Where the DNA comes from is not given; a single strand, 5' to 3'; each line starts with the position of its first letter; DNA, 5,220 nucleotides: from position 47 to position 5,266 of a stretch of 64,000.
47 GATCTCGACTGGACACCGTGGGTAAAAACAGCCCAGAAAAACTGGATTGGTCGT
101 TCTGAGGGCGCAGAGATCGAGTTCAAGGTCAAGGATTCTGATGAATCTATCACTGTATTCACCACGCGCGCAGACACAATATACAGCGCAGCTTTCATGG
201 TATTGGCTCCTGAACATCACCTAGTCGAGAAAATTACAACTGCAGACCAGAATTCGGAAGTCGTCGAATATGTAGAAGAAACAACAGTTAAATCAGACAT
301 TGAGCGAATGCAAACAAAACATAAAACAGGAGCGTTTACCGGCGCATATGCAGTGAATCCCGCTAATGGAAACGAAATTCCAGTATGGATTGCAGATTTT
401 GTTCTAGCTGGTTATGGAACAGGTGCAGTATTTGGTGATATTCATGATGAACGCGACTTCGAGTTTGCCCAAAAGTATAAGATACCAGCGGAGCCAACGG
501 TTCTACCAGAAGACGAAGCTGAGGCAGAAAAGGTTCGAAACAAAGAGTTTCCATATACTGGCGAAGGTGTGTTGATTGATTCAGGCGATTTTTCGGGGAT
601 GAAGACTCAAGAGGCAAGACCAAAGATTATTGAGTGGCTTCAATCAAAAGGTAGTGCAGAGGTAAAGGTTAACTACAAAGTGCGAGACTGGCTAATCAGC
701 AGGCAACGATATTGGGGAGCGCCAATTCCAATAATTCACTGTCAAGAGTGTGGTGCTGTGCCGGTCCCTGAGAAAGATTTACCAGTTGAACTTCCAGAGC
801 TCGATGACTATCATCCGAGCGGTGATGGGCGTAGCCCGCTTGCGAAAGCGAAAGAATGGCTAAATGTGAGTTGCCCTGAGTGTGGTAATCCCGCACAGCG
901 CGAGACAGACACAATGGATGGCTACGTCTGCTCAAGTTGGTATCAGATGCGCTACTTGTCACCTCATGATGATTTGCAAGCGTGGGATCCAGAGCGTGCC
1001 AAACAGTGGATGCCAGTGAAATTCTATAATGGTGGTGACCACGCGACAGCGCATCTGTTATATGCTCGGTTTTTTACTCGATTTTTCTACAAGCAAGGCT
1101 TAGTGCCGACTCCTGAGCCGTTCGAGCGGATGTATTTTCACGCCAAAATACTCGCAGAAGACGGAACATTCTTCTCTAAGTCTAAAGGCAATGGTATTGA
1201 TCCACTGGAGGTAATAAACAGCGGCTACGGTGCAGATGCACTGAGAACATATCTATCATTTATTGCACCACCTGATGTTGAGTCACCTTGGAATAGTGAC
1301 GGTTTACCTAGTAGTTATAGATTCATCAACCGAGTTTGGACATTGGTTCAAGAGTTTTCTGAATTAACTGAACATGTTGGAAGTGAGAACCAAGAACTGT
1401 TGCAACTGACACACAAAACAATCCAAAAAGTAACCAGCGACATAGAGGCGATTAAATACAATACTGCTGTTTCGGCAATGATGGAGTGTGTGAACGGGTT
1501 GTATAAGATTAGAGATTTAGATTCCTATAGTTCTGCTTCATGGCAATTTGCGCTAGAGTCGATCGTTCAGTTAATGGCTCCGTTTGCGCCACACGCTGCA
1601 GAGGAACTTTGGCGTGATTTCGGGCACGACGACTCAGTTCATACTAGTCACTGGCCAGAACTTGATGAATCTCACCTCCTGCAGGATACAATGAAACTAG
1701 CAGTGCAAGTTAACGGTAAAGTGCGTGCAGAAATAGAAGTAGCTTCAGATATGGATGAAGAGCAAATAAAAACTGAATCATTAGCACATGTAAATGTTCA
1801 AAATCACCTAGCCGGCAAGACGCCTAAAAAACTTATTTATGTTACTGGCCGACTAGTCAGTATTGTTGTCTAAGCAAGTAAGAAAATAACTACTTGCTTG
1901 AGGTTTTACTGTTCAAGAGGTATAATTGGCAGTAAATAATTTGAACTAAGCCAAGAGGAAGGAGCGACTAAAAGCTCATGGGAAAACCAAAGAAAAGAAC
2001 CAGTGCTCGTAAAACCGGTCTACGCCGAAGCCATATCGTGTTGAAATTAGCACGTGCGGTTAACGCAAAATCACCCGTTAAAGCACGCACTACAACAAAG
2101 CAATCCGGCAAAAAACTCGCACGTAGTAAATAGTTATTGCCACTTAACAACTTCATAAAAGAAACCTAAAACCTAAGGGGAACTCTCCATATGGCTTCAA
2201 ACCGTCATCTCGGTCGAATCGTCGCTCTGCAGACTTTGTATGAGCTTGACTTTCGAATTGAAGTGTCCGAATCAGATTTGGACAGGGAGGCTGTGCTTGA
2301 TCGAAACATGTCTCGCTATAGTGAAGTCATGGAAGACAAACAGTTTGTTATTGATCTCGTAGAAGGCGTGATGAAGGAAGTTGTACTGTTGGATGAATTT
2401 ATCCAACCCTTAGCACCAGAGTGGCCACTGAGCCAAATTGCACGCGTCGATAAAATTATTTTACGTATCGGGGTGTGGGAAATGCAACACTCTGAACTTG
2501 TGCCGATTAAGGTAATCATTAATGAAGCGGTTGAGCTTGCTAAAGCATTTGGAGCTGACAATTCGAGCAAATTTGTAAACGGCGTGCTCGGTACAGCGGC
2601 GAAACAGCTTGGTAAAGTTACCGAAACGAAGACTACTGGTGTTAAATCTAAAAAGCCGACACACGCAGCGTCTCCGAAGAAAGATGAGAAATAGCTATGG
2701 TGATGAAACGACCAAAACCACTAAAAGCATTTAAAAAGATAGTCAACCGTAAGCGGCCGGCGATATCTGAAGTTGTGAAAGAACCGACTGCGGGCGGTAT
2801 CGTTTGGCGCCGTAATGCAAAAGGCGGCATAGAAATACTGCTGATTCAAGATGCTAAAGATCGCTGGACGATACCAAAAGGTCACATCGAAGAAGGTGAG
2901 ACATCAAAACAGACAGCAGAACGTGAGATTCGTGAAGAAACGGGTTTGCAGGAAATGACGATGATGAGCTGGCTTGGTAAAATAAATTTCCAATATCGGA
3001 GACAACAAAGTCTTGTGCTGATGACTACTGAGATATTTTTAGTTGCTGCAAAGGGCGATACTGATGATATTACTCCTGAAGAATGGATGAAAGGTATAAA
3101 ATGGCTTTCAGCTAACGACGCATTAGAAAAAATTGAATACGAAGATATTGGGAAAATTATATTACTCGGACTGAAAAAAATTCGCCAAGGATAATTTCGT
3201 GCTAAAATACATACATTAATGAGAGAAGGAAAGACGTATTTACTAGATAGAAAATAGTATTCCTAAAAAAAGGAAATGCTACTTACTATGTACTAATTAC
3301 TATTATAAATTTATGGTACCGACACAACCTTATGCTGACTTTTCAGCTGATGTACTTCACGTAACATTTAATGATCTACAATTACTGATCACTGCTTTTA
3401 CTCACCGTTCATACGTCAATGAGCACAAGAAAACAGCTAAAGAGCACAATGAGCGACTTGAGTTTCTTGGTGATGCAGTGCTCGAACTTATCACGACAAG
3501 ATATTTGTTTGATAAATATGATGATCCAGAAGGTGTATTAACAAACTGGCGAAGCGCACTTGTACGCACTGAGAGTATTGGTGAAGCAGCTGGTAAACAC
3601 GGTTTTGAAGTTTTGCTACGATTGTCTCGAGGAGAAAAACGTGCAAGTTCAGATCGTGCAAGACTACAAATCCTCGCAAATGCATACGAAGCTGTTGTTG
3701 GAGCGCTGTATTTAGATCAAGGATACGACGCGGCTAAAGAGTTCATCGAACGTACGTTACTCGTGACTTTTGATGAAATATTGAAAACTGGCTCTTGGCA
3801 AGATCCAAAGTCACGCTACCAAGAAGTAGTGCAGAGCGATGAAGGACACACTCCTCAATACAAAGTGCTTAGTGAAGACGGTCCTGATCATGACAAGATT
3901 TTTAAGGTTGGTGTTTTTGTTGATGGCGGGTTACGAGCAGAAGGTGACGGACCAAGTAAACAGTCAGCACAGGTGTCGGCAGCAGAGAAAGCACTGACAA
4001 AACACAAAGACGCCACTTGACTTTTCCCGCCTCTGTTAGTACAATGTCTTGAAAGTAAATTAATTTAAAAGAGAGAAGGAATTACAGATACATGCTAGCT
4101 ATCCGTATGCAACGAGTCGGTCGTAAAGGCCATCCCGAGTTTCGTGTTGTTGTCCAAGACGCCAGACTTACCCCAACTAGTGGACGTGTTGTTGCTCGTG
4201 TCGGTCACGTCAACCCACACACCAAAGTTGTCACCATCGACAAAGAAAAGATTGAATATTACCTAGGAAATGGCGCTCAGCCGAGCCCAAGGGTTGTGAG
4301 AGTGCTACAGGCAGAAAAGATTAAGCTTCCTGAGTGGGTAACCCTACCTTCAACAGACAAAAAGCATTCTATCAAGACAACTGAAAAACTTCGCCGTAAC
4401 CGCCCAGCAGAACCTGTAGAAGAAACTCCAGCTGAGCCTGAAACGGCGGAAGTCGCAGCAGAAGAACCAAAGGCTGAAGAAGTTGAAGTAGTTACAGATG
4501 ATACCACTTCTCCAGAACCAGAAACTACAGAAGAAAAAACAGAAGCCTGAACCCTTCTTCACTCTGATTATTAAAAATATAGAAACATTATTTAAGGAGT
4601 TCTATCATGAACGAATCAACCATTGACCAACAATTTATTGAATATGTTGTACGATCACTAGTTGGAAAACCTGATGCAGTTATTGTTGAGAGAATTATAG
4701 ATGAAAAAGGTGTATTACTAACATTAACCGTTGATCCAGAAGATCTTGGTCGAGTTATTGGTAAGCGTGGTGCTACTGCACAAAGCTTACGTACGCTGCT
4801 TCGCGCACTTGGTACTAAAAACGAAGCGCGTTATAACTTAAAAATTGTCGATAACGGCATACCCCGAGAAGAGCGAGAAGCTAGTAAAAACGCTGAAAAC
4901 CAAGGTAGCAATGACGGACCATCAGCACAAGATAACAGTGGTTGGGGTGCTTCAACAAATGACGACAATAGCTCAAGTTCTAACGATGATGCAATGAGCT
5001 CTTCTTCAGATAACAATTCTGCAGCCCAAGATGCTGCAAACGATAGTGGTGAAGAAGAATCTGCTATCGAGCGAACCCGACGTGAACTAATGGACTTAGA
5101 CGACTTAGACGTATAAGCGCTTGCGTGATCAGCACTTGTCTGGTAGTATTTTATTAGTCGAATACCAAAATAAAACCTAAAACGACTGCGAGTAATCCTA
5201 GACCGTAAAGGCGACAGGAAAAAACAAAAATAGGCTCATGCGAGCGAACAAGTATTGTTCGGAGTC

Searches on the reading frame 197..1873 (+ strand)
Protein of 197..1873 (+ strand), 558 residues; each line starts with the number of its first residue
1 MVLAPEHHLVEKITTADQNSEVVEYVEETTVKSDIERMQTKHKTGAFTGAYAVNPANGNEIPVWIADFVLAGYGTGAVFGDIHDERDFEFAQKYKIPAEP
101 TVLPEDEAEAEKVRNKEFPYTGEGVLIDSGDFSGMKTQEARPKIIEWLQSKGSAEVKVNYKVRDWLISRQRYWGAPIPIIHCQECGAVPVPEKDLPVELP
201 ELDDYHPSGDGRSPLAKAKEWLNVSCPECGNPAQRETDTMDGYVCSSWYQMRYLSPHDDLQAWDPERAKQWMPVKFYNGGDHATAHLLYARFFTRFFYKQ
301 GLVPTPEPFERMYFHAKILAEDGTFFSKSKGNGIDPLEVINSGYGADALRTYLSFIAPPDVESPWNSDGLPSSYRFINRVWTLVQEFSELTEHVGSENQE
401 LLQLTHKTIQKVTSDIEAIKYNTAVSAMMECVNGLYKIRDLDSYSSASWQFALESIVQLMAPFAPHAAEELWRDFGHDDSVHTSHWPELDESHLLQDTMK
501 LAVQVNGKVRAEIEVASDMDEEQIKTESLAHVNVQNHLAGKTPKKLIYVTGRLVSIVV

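Call 27: search_protein_families(library=pfam, proteins=[window:197-1873:+], max_evalue=0.0001)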
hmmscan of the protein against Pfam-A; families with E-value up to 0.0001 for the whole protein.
window:197-1873:+ (558 aa): 3 families
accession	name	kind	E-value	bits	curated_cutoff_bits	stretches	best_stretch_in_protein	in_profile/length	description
PF13603.12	tRNA-synt_1_2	-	7.4e-42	143.4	25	1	1-148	39-184/185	Leucyl-tRNA synthetase, editing domain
PF08264.19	Anticodon_1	-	7.6e-25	88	25.1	1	399-522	2-145/148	Anticodon-binding domain of tRNA ligase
PF00133.28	tRNA-synt_1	-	9e-18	64.7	22.7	1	161-354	227-403/414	tRNA synthetases class I (I, L, M and V)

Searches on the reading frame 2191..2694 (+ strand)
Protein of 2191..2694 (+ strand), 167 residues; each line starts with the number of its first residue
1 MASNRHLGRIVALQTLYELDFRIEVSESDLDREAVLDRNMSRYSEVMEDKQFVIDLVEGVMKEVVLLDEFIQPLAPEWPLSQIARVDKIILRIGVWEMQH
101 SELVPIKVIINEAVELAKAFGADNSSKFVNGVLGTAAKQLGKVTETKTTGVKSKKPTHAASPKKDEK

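Call 27: search_protein_families(library=pfam, proteins=[window:2191-2694:+], max_evalue=0.0001)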
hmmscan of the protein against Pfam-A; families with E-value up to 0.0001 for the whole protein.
window:2191-2694:+ (167 aa): 1 family
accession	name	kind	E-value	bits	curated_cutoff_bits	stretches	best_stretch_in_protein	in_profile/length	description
PF01029.23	NusB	-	2.3e-32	112.6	23.1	1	9-138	4-133/133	NusB family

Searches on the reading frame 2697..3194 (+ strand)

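Call 27: search_protein_families(library=pfam, proteins=[window:2697-3194:+], max_evalue=0.0001)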
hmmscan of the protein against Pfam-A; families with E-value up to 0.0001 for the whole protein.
window:2697-3194:+ (165 aa): 1 family
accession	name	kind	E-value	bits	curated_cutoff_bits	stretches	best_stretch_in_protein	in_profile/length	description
PF00293.34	NUDIX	-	3.5e-18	66.3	21.1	1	34-150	7-126/134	NUDIX domain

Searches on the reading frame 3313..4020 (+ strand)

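Call 27: search_protein_families(library=pfam, proteins=[window:3313-4020:+], max_evalue=0.0001)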
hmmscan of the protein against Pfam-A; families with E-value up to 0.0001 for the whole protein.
window:3313-4020:+ (235 aa): 4 families
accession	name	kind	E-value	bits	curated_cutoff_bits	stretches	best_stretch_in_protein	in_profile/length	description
PF14622.11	Ribonucleas_3_3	-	1.1e-36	126.3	35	1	23-150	3-125/128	Ribonuclease-III-like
PF00636.31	Ribonuclease_3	-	1.3e-22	81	27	1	47-137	1-102/102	Ribonuclease III domain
PF00035.32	dsrm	-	2.4e-13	50.9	23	1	165-230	1-65/66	Double-stranded RNA binding motif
PF22935.1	RM44_endonuclase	-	1.8e-05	25.2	27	1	17-132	15-139/139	Large ribosomal subunit protein mL44, endonuclease domain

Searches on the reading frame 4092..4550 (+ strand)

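Call 27: search_protein_families(library=pfam, proteins=[window:4092-4550:+], max_evalue=0.0001)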
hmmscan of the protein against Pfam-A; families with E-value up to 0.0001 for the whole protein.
window:4092-4550:+ (152 aa): 1 family
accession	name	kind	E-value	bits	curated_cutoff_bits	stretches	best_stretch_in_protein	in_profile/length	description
PF00886.24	Ribosomal_S16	-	1.5e-13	50.9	27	1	8-65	1-62/62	Ribosomal protein S16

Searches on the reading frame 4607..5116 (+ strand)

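Call 27: search_protein_families(library=pfam, proteins=[window:4607-5116:+], max_evalue=0.0001)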
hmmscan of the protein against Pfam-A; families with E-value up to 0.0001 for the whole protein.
window:4607-5116:+ (169 aa): 1 family
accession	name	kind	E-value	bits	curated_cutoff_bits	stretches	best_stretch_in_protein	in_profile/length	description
PF13083.13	KH_KhpA-B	-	4.6e-21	75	32.1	1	8-80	1-73/73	KhpA/KhpB, KH domain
